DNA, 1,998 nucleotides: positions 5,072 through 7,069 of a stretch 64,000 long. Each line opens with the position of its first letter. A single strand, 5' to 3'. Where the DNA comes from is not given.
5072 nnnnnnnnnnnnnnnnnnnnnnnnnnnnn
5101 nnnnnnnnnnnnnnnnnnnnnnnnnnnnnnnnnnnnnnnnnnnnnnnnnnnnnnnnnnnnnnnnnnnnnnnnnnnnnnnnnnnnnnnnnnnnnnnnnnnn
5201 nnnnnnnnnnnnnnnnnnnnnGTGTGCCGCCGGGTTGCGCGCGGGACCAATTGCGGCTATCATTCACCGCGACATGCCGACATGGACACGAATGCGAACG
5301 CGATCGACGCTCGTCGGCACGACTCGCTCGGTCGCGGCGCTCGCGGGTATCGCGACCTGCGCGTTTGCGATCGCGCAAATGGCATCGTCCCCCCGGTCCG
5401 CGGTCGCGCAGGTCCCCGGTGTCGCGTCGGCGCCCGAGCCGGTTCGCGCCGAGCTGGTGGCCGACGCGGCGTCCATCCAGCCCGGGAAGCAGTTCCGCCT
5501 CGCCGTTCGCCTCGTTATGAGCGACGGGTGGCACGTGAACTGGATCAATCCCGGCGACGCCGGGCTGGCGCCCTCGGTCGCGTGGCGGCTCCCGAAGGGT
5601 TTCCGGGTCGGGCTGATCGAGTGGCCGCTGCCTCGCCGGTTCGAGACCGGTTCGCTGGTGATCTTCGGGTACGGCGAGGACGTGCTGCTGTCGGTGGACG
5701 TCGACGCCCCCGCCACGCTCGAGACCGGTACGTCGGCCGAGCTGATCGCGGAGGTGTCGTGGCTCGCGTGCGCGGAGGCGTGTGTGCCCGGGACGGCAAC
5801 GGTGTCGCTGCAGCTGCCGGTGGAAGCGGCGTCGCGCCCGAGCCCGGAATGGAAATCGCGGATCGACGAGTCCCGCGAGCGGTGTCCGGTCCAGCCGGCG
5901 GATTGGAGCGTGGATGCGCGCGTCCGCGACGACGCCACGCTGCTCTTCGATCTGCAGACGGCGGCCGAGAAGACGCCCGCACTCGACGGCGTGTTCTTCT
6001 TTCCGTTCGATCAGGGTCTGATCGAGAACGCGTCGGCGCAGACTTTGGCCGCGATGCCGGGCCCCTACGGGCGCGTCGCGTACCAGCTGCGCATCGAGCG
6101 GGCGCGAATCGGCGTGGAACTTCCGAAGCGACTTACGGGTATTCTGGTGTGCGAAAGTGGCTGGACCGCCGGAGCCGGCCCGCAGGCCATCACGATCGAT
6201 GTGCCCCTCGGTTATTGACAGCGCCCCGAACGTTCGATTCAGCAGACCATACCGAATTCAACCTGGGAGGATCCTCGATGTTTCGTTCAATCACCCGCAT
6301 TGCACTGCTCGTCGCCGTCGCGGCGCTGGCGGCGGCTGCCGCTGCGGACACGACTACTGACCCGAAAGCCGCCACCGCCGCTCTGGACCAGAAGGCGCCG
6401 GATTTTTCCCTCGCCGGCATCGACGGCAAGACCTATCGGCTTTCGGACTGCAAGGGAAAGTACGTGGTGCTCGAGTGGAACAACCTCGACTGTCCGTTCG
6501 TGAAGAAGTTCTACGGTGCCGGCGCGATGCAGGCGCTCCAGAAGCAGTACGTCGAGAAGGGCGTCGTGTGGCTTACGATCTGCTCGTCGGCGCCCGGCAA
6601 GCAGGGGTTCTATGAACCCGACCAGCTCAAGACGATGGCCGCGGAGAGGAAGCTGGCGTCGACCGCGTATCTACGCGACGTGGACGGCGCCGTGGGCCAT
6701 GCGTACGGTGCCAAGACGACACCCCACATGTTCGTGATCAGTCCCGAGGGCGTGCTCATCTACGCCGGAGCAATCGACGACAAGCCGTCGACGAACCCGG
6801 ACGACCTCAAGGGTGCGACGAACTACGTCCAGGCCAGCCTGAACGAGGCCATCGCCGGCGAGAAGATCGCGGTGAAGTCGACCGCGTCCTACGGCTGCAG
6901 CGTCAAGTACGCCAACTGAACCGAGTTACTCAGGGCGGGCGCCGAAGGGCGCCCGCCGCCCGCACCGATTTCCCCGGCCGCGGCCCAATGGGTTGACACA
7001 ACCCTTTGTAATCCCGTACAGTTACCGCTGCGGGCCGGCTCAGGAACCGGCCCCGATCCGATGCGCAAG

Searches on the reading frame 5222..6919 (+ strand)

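Call 67: search_protein_families(library=pfam, proteins=[window:5222-6919:+], max_evalue=0.00001)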
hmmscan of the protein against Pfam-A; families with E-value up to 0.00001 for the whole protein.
window:5222-6919:+ (565 aa): 2 families
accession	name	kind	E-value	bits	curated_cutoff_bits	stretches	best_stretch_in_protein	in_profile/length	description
PF00578.27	AhpC-TSA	-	2.2e-14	53.9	26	1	389-514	2-123/124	AhpC/TSA family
PF08534.16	Redoxin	-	1.8e-10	41.2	26.6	1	389-525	3-140/148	Redoxin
